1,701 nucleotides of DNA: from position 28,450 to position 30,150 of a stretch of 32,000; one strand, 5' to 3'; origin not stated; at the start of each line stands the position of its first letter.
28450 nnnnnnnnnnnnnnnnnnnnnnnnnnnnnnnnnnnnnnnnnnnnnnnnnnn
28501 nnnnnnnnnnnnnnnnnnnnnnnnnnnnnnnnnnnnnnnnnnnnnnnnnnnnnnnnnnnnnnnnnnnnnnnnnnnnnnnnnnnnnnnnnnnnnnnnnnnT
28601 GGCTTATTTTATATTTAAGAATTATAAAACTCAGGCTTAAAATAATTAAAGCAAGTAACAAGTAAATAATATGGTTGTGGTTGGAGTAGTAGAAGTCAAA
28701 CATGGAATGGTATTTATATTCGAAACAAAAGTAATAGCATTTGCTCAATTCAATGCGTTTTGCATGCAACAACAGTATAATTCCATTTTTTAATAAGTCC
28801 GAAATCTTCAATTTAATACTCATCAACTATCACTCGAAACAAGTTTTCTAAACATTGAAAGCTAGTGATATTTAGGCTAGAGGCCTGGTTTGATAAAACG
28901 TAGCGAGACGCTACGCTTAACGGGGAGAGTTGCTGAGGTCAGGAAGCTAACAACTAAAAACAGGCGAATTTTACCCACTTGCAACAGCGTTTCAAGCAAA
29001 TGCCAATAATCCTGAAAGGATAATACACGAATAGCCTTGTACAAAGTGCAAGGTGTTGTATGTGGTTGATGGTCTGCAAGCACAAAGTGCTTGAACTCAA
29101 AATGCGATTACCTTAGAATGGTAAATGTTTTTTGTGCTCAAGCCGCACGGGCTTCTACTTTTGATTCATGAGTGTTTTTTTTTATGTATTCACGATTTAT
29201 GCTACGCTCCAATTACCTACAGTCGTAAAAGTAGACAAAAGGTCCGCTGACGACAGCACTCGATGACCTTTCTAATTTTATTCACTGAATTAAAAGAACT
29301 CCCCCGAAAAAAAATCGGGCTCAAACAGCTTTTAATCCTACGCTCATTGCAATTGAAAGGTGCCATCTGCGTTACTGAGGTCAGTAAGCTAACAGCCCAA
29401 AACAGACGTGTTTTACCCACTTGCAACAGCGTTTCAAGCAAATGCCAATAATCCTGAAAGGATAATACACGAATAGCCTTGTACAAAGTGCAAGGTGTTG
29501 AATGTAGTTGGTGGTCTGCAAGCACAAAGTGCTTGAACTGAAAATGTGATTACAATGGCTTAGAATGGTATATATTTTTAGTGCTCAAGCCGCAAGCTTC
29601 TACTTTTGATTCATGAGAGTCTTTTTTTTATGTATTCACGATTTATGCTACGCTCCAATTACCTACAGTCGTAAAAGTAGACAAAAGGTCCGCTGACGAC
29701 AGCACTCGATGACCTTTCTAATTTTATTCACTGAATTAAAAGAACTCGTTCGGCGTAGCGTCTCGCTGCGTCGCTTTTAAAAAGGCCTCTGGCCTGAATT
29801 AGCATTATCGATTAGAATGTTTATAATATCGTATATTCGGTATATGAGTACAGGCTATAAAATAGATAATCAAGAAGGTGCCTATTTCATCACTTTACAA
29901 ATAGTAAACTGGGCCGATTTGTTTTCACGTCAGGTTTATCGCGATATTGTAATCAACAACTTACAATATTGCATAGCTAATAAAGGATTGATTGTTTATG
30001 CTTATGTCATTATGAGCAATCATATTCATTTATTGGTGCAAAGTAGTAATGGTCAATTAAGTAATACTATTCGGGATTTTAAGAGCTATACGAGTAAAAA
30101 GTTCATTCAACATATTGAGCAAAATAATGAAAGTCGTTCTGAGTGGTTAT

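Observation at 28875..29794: Hairpin-rich 0.9 kb noncoding module: two tandem units bounded by inverted REP-like double hairpins, directly upstream of a RAYT-type HUH transposase gene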

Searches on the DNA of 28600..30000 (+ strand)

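Call 5: search_rna_families(source=window, start=28600, end=30000, threshold=evalue, max_evalue=10, show_alignments=3)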
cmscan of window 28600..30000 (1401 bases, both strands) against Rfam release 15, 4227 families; matches with E-value up to 10: 2.
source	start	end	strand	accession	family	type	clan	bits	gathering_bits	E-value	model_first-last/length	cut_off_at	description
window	29530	29591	+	RF00849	mir-60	Gene; miRNA;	-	19.7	67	0.73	1-72/72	no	mir-60 microRNA precursor family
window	29944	29985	+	RF01335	CRISPR-DR22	Gene; CRISPR;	-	14.2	50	9.8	1-36/36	no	CRISPR RNA direct repeat element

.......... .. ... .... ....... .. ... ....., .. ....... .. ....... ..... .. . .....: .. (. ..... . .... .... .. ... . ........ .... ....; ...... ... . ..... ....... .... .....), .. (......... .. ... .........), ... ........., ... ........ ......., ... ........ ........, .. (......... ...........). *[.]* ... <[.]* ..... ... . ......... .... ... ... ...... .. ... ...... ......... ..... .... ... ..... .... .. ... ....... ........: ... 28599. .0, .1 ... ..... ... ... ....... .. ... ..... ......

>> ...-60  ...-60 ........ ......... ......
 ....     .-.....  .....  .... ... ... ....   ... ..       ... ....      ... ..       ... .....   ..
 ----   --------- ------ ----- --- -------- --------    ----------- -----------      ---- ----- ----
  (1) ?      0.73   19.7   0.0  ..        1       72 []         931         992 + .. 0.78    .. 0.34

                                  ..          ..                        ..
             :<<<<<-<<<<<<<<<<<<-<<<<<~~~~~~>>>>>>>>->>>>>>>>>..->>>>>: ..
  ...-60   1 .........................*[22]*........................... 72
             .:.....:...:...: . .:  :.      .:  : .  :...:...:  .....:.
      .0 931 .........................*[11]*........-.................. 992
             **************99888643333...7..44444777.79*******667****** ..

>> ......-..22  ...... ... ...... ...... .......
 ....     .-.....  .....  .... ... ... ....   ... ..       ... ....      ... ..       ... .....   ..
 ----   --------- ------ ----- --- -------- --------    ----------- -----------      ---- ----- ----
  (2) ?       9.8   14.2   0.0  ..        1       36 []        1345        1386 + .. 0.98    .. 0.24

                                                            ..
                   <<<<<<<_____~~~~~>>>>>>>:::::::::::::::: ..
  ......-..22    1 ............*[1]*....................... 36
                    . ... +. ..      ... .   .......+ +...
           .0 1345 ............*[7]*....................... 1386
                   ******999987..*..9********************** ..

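Call 17: search_dna_similar(query=window:29371-29747:+, collection=plasmids, mode=distant, max_evalue=0.01)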
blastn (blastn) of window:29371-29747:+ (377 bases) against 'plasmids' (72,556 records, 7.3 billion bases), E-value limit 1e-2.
No match.

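Call 18: search_dna_similar(query=window:29371-29747:+, collection=phages, mode=distant, max_evalue=0.01)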
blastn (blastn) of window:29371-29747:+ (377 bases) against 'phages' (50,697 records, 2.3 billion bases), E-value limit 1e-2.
No match.
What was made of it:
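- Tried and rejected: Unit against plasmids and phages, using blastn with 11-nt words: no match (calls 17, 18).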

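Call 49: build_rna_model(alignment_id=A2, structure=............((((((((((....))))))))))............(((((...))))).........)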
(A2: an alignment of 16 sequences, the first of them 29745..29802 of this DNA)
Model R1 built from alignment A2 (16 sequences, 70 columns); structure: as given.
model positions 59; base pairs 15; branch points 1; effective number of sequences 4.4; information 0.945 bits per position. Calibrated on 0.2 Mb of random sequence (short: E-values are rough).
structure used (alignment columns):
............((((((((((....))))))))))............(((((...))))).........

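Call 50: search_with_rna_model(model_id=R1, sources=[window, L080, L001, L002, L003, L004, L005, L006, L007, L008, L009, L010, L011, L012, L013, L014, L015, L016, L017, L018, L019, L020, L021, L022, L023, L024, L025, L026, L027, L028, L029, L030, L031, L032, L033, L034, L035, L036, L037, L038, L039, L040, L041, L042, L043, L044, L045, L046, L047, L048, L049, L050, L051, L052, L053, L054, L055, L056, L057, L058, L059, L060, L061, L062, L063, L064, L065, L066, L067, L068, L069, L070, L071, L072, L073, L074, L075, L076, L077, L078, L079, L081, L087], max_evalue=0.1)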
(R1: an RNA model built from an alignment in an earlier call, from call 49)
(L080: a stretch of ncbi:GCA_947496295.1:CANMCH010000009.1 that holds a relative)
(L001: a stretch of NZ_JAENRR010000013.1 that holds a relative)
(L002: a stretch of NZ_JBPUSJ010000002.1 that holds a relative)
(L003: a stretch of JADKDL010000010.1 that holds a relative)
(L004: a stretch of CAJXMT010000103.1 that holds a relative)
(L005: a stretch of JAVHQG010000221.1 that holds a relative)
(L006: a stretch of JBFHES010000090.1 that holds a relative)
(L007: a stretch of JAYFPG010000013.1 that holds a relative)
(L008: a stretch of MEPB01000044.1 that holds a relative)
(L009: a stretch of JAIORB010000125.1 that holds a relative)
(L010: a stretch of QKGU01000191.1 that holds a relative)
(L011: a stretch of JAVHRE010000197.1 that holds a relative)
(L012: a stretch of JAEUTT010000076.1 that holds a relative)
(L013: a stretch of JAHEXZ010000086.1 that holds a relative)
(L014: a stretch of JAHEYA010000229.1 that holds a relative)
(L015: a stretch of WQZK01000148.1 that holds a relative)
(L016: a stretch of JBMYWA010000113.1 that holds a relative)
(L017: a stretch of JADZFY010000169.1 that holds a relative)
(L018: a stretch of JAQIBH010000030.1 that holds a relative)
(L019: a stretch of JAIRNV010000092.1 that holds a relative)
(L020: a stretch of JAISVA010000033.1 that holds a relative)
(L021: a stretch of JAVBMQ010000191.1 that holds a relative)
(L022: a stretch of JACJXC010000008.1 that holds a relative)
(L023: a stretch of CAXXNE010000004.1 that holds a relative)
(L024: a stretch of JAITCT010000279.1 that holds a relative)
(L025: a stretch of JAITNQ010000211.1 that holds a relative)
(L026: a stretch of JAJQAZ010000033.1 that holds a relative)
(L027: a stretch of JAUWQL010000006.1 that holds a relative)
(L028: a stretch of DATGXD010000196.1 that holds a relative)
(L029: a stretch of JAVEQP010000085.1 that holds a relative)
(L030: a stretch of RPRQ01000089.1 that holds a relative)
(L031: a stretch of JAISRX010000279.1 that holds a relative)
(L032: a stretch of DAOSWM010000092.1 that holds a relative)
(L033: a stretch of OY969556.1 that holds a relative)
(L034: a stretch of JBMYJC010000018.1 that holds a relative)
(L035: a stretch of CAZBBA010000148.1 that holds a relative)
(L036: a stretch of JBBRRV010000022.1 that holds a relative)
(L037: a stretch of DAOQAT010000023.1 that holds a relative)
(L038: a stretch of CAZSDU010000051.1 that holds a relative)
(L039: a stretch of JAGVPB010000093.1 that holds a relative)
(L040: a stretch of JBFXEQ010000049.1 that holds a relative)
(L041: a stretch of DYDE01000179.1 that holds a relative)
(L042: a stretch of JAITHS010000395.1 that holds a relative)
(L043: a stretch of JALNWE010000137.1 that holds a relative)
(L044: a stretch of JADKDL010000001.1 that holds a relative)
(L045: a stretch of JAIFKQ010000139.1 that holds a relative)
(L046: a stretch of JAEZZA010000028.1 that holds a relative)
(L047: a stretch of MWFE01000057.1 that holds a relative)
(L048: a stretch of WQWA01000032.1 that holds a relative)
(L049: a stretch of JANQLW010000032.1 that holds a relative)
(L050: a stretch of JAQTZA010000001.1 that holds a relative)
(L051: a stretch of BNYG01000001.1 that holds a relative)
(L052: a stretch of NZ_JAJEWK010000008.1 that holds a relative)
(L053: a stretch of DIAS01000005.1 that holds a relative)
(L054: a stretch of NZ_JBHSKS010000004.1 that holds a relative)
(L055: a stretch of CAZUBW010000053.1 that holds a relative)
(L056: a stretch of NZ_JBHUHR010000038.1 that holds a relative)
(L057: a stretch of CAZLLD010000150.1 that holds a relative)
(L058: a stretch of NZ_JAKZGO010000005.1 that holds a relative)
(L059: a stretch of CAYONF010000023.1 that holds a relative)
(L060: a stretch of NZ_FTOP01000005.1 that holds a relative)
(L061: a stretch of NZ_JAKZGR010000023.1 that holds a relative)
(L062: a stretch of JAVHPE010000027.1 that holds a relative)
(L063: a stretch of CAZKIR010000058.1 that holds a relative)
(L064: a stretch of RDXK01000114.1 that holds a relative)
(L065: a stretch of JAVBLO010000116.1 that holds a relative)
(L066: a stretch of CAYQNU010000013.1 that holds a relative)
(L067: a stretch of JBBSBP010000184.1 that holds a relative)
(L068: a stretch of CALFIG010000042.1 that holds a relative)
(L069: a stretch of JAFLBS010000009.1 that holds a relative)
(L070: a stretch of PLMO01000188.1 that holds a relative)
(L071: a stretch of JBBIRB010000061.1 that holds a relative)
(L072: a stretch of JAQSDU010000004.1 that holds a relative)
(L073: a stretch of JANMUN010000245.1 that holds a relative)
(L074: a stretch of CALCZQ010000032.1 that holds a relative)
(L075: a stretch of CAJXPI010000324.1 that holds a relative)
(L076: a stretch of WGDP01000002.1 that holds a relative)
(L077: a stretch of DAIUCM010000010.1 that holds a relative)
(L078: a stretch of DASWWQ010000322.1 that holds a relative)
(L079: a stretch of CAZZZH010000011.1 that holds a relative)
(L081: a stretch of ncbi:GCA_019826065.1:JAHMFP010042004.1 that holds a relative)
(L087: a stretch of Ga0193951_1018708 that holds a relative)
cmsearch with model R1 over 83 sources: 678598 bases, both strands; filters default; matches with E-value up to 0.1: 140.
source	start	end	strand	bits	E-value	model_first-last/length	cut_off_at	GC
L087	290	348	-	78.5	8.3e-21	1-59/59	no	0.49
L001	3868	3926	-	78.1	1e-20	1-59/59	no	0.51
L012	5559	5617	-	76.5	3.3e-20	1-59/59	no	0.58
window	29744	29802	+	76.4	3.4e-20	1-59/59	no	0.54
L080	8224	8282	-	76.4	3.4e-20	1-59/59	no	0.54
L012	4904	4962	+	75.3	7.3e-20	1-59/59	no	0.47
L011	1651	1709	-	74.2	1.6e-19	1-59/59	no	0.51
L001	5569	5628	-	74.1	1.8e-19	1-59/59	no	0.48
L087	1918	1976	+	74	1.8e-19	1-59/59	no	0.51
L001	3577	3635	+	73.4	2.8e-19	1-59/59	no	0.56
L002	4898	4956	+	73.1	3.5e-19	1-59/59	no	0.53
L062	466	524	-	73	3.7e-19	1-59/59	no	0.54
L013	5559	5617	-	72.9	4e-19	1-59/59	no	0.49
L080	5905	5963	+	72.4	5.5e-19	1-59/59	no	0.47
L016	1878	1937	+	71.7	9.1e-19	1-59/59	no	0.45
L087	1801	1859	+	71.6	9.6e-19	1-59/59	no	0.49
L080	9101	9159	+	71.6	9.7e-19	1-59/59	no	0.49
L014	10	68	+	70.4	2.3e-18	1-59/59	no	0.51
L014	819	877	-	70.3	2.5e-18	1-59/59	no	0.56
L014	653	711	-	66.8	2.8e-17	1-59/59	no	0.53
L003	4884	4943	+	65.7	6.1e-17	1-59/59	no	0.6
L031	5374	5434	-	63.8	2.2e-16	1-59/59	no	0.66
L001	2694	2752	-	63.4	3e-16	1-59/59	no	0.53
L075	469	530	-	62.2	6.8e-16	1-59/59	no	0.52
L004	163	221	-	62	7.9e-16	1-59/59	no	0.59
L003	4643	4702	-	61.9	8.3e-16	1-59/59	no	0.52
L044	4430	4489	+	61.9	8.6e-16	1-59/59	no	0.55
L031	4592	4652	+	61.4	1.2e-15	1-59/59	no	0.62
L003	5567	5626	-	59.8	3.7e-15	1-59/59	no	0.5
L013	4907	4964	+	58.1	1.2e-14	1-59/59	no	0.53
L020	3293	3355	-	55.4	7.8e-14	1-59/59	no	0.51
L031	5296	5356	-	53.9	2.2e-13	1-59/59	no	0.66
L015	3269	3331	-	53.6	2.7e-13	1-59/59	no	0.51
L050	2712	2774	-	53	4.1e-13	1-59/59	no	0.51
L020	4905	4967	+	52.4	6.4e-13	1-59/59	no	0.48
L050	5591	5653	-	51.9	8.8e-13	1-59/59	no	0.49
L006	4810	4871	+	51.6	1.1e-12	1-59/59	no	0.53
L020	3003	3065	+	51.3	1.4e-12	1-59/59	no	0.52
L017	1808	1867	-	50.9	1.8e-12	1-59/59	no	0.57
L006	6583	6643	-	50.4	2.6e-12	1-59/59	no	0.56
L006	4913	4973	+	50.3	2.7e-12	1-59/59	no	0.56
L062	2920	2978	-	50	3.4e-12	1-59/59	no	0.49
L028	692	752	+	49.8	3.9e-12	1-59/59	no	0.49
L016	2538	2597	-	49.3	5.6e-12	1-59/59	no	0.53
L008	4890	4946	+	48.8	7.6e-12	1-59/59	no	0.53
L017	1154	1212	+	48.6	8.8e-12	1-59/59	no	0.54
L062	2813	2869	+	48.1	1.2e-11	1-59/59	no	0.49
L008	5618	5675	-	47.7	1.6e-11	1-59/59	no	0.52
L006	5569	5629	-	47.6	1.8e-11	1-59/59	no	0.59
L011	998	1055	+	46.3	4.3e-11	1-59/59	no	0.47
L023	5590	5651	-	45.8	6.3e-11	1-59/59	no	0.45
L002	5569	5648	-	45.4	8.3e-11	1-59/59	no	0.57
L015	5112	5174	+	45.2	9.5e-11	1-59/59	no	0.46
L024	162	223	+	45.1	1e-10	1-59/59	no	0.61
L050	4748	4810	+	45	1.1e-10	1-59/59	no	0.48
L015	2601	2663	+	44.1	2e-10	1-59/59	no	0.46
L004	858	920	-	43.1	4e-10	1-59/59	no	0.59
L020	4618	4680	+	42.9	4.6e-10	1-59/59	no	0.43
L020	5613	5673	-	41.4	1.3e-09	1-59/59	no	0.52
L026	46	107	+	41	1.8e-09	1-59/59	no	0.53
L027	6363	6410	+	40.6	2.4e-09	1-59/59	no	0.4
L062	892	948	+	40.1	3.5e-09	1-59/59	no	0.51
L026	1236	1297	-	40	3.5e-09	1-59/59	no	0.55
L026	958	1019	-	39.1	6.6e-09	1-59/59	no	0.56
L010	5594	5654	-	39.1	6.7e-09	1-59/59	no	0.44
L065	86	145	-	38.9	7.9e-09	1-59/59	no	0.53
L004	65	126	+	38.7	9e-09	1-59/59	no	0.65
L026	902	966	+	38.4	1.1e-08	1-59/59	no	0.51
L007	1897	1957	+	38.2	1.3e-08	1-59/59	no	0.57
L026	1180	1244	+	38.2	1.3e-08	1-59/59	no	0.54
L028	5595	5656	-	37.8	1.7e-08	1-59/59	no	0.55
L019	4614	4675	+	36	5.8e-08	1-59/59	no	0.58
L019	5667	5728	+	35.6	7.9e-08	1-59/59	no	0.58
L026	121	161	-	35.6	7.9e-08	1-59/59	no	0.49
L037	2271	2331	+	32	9.4e-07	1-59/59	no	0.49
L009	4921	4984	+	31.5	1.4e-06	1-59/59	no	0.39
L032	5705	5764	-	30.8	2.1e-06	1-59/59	no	0.42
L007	2595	2656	-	30.6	2.4e-06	1-59/59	no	0.48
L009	2749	2810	+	30.6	2.5e-06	1-59/59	no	0.42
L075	552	613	+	29.7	4.6e-06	1-59/59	no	0.37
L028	821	881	-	28.5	1e-05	1-59/59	no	0.36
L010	8333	8393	+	28.5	1.1e-05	1-59/59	no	0.48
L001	2661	2721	+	28.3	1.3e-05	1-59/59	no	0.56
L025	633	693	+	28.3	1.3e-05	1-59/59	no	0.56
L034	4536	4595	+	27.6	2e-05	1-59/59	no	0.47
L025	299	359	+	27.6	2.1e-05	1-59/59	no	0.57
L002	4790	4849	+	27.5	2.2e-05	1-59/59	no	0.52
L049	5652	5712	-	27.4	2.3e-05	1-59/59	no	0.48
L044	5559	5620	-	27.2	2.7e-05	1-59/59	no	0.44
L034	5913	5972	+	27.2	2.7e-05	1-59/59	no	0.43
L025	1339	1400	-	26.9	3.4e-05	1-59/59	no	0.53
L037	2924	2986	-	26.6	4.1e-05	1-59/59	no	0.46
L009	5564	5624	-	26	6.3e-05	1-59/59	no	0.48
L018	3083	3130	-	25.4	9.7e-05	1-59/59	no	0.5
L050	1950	2011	+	25.3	9.9e-05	1-59/59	no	0.58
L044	4871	4932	+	25.3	0.0001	1-59/59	no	0.42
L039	4887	4948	+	25.3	0.0001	1-59/59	no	0.55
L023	4866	4922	+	25.1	0.00011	1-59/59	no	0.49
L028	4819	4880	+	25.1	0.00012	1-59/59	no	0.65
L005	854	903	-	25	0.00013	1-59/59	no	0.36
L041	3237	3297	+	24.6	0.00016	1-59/59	no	0.46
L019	4924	4973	-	24.4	0.00019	1-59/59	no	0.54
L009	2575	2627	-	24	0.00024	1-59/59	no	0.49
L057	2126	2188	+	23.9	0.00026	1-59/59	no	0.43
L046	5557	5618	-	23.8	0.00028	1-59/59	no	0.52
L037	72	123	+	23.5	0.00035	1-59/59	no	0.44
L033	2633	2674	+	23.5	0.00036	1-59/59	no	0.43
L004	1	25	-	23.4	0.00039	1-25/59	3'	0.56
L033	5669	5717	+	23.3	0.0004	1-59/59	no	0.39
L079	4905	4974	+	22.6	0.00065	1-59/59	no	0.59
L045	3820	3880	+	22.6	0.00066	1-59/59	no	0.38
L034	5608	5667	+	22.5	0.0007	1-59/59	no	0.47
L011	2409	2505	+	21.9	0.0011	1-59/59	no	0.44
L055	77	139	+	21.5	0.0014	1-59/59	no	0.46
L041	3100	3149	+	21.4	0.0015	1-59/59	no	0.34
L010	4830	4892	+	21.2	0.0018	1-59/59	no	0.49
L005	197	245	+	21.2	0.0018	1-59/59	no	0.41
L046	4903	4965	+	21.1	0.0018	1-59/59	no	0.48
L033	2820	2872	+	20.8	0.0023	1-59/59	no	0.36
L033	2705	2783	+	20.7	0.0024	1-59/59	no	0.48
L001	4919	4958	+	20.7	0.0026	1-59/59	no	0.43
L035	1114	1175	-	20.3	0.0033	1-59/59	no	0.65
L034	4689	4748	+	20.1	0.0036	1-59/59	no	0.48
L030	5879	5942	-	20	0.004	1-59/59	no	0.44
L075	2386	2440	-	19.9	0.0042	1-59/59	no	0.45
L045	2528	2587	+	19.8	0.0046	1-59/59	no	0.42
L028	1700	1756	-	19.7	0.0051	1-59/59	no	0.37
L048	2952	3012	+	19.6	0.0052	1-59/59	no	0.59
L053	8157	8217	-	19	0.0081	1-59/59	no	0.44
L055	4508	4552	-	18.7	0.0097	1-59/59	no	0.44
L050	4813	4873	-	18.5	0.011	1-59/59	no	0.44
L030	4877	4944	+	18.1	0.016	1-59/59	no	0.56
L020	4725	4795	-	18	0.016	1-59/59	no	0.42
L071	851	915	-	17.9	0.018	1-59/59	no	0.52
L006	6512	6569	+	17.8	0.019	1-59/59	no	0.45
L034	5760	5795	+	17.7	0.02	1-59/59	no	0.42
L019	4621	4644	-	15.9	0.069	8-30/59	no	0.75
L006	4800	4847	-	15.9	0.071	1-59/59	no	0.48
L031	5405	5427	+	15.8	0.078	8-30/59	no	0.74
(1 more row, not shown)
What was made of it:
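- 28864..28926 (-): REP copy in minus orientation (left terminus). It is the relic right end of an upstream, otherwise deleted REPtron, and it includes the last 5 nt of a RAYT reading frame (AG TGA). REP covariance model: 71.6 bits, E 1e-18 (call 50).
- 29744..29802 (+): REP copy in plus orientation (right terminus). It is the RAYT gene's own upstream REP: large hairpin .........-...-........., small hairpin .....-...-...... REP model: 76.4 bits (call 50).
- On REPtron (RAYT + cognate REPs): The same layout recurs in dozens of related loci (call 50).
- The typical pattern is + orientation 30-120 nt before the RAYT start and - orientation 50-200 nt after its stop (call 50).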

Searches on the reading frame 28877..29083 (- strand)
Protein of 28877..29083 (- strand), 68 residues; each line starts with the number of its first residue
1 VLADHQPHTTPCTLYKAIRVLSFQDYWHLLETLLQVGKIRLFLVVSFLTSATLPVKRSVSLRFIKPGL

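Call 11: search_protein_families(library=pfam, proteins=[window:28877-29083:-], max_evalue=0.01)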
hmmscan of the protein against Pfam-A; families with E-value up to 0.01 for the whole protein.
window:28877-29083:- (68 aa): 0 families

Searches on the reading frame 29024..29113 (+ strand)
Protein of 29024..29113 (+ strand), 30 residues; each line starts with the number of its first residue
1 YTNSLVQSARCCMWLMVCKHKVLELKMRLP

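Call 53: search_protein_families(library=pfam, proteins=[window:29024-29113:+], max_evalue=1)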
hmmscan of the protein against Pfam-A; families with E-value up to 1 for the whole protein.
seq(30 aa): 0 families

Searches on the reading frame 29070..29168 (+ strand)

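Call 53: search_protein_families(library=pfam, proteins=[window:29070-29168:+], max_evalue=1)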
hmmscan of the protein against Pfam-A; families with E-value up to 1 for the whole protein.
seq(33 aa): 1 family
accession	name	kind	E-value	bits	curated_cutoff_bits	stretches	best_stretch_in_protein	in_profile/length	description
PF15923.10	DUF4745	-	0.054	13.9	34.8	1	5-27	16-38/133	Domain of unknown function (DUF4745)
